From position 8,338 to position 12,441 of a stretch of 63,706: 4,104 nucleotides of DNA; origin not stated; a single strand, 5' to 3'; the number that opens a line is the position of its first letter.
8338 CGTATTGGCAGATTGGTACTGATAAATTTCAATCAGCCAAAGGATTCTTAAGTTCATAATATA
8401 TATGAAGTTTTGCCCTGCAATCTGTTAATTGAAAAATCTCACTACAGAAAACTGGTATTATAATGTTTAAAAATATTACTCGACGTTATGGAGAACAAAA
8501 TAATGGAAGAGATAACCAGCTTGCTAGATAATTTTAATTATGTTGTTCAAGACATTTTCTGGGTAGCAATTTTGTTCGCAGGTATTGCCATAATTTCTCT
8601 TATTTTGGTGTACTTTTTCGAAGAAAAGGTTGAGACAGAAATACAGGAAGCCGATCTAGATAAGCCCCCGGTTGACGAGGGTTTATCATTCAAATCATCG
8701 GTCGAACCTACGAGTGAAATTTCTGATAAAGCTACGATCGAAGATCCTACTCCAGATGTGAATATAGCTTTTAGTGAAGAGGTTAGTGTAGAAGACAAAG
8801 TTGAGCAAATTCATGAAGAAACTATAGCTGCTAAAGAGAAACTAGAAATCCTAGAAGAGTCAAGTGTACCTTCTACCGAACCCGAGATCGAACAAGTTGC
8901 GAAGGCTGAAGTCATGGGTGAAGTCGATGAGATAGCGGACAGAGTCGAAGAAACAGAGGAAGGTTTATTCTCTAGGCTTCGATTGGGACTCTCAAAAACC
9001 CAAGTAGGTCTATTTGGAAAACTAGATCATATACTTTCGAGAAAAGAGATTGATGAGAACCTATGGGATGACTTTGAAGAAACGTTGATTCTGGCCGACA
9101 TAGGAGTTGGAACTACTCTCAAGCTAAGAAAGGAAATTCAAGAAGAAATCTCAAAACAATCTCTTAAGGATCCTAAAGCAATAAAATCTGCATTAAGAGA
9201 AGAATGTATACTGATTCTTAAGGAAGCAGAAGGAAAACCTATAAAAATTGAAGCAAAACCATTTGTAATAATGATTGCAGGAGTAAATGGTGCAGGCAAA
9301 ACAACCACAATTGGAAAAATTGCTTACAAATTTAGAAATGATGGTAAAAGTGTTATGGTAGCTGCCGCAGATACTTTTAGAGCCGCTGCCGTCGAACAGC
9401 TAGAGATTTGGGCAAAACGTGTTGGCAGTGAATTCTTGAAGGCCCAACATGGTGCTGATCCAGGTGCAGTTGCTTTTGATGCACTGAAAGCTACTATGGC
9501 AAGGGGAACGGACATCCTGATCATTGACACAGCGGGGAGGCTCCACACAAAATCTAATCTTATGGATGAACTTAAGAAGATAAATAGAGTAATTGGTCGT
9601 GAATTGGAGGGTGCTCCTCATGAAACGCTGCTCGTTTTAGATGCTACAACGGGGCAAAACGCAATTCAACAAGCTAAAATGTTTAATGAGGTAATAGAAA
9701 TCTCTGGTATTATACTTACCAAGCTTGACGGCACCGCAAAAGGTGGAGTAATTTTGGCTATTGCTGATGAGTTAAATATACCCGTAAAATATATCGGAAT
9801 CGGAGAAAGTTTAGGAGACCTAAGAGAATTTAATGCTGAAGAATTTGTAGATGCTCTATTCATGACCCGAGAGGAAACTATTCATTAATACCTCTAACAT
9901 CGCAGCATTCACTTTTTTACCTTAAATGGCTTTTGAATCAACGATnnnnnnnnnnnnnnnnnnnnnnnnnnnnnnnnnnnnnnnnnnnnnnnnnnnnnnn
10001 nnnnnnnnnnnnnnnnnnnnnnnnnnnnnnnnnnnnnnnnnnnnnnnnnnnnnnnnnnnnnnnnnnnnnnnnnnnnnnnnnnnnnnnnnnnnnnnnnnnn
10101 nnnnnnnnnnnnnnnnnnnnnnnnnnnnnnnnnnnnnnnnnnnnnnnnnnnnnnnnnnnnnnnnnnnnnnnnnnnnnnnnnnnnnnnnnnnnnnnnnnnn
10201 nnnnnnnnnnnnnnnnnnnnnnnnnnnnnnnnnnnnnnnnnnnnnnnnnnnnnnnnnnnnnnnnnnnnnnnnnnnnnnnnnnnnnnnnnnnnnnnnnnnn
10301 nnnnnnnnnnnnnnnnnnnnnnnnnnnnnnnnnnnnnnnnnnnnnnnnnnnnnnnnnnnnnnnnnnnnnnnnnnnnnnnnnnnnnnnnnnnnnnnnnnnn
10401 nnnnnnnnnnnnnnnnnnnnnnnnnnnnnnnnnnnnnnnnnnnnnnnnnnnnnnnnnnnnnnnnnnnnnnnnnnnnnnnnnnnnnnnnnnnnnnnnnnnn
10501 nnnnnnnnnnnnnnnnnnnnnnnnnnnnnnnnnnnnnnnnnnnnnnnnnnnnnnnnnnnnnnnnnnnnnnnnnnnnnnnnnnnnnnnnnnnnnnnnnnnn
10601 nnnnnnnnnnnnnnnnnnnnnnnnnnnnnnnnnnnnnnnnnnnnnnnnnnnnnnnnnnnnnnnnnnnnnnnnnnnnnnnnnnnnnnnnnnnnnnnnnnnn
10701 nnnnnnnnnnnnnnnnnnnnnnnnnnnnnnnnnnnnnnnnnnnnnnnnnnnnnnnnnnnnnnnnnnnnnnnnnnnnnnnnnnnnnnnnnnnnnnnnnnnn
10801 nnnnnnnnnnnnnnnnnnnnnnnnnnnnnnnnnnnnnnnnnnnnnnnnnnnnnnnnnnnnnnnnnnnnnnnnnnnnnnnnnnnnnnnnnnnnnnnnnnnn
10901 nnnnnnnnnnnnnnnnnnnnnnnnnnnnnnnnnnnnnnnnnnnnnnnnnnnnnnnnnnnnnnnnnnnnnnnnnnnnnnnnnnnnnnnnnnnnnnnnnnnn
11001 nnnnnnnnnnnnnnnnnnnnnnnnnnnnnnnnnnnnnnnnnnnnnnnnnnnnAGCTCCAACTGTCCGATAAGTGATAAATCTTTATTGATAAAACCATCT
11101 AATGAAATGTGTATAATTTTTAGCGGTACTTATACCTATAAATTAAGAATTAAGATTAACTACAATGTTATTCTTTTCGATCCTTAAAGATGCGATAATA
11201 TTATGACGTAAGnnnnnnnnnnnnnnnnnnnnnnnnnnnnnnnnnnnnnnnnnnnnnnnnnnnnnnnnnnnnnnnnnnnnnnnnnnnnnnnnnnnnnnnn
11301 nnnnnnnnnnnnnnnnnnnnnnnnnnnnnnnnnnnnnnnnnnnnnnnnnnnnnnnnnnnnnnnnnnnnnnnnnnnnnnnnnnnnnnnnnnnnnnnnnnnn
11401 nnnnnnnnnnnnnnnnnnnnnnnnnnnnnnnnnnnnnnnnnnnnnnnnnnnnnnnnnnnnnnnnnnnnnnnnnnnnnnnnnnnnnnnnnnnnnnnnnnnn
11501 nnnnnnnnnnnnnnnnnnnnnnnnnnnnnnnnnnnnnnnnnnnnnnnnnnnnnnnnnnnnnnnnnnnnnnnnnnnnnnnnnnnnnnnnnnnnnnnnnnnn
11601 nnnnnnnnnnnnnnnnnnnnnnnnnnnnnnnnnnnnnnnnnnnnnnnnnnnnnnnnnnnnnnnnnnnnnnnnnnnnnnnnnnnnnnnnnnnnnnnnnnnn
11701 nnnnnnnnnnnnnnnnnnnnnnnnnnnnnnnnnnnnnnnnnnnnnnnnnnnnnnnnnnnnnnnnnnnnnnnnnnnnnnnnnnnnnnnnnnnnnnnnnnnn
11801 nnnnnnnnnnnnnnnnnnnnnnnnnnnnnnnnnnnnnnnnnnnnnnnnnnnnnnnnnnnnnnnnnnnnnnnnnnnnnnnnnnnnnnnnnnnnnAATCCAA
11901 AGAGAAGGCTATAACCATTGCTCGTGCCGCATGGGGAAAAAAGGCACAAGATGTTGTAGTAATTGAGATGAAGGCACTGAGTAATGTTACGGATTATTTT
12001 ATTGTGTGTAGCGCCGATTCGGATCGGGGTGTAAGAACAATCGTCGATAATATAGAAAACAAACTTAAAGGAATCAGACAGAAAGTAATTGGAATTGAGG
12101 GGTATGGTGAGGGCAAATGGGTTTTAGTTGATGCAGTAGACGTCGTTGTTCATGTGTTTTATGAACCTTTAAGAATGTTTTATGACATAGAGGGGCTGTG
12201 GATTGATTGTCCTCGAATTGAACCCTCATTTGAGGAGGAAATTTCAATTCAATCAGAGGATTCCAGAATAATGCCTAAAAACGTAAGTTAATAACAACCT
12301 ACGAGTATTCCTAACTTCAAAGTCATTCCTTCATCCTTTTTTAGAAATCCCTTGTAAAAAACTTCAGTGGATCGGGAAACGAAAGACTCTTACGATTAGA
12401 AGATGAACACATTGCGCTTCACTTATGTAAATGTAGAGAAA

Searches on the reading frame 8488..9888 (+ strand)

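Call 22: search_protein_families(library=pfam, proteins=[window:8488-9888:+], max_evalue=0.001)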
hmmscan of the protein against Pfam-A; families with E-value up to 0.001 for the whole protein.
window:8488-9888:+ (466 aa): 5 families
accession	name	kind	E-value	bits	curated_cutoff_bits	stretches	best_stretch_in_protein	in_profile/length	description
PF00448.28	SRP54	-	1.1e-77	260.6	22.7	1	258-458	1-195/196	SRP54-type protein, GTPase domain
PF02881.24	SRP54_N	-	1.7e-13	51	22.4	1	175-239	1-74/75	SRP54-type protein, helical bundle domain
PF06414.18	Zeta_toxin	-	5.4e-07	29.7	22.3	1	252-365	10-120/199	Zeta toxin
PF13604.12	AAA_30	-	1.5e-06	28.5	27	1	260-356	20-104/191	AAA domain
PF02492.25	cobW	-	0.0006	19.9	20.7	0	260-417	2-157/180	CobW/HypB/UreG, nucleotide-binding domain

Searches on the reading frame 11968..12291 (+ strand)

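Call 22: search_protein_families(library=pfam, proteins=[window:11968-12291:+], max_evalue=0.001)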
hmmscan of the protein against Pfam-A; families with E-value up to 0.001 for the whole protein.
window:11968-12291:+ (107 aa): 1 family
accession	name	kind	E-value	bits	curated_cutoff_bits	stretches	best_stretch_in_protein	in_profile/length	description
PF02410.21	RsfS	-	3.5e-23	82.1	21.6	1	5-78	25-98/98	Ribosomal silencing factor during starvation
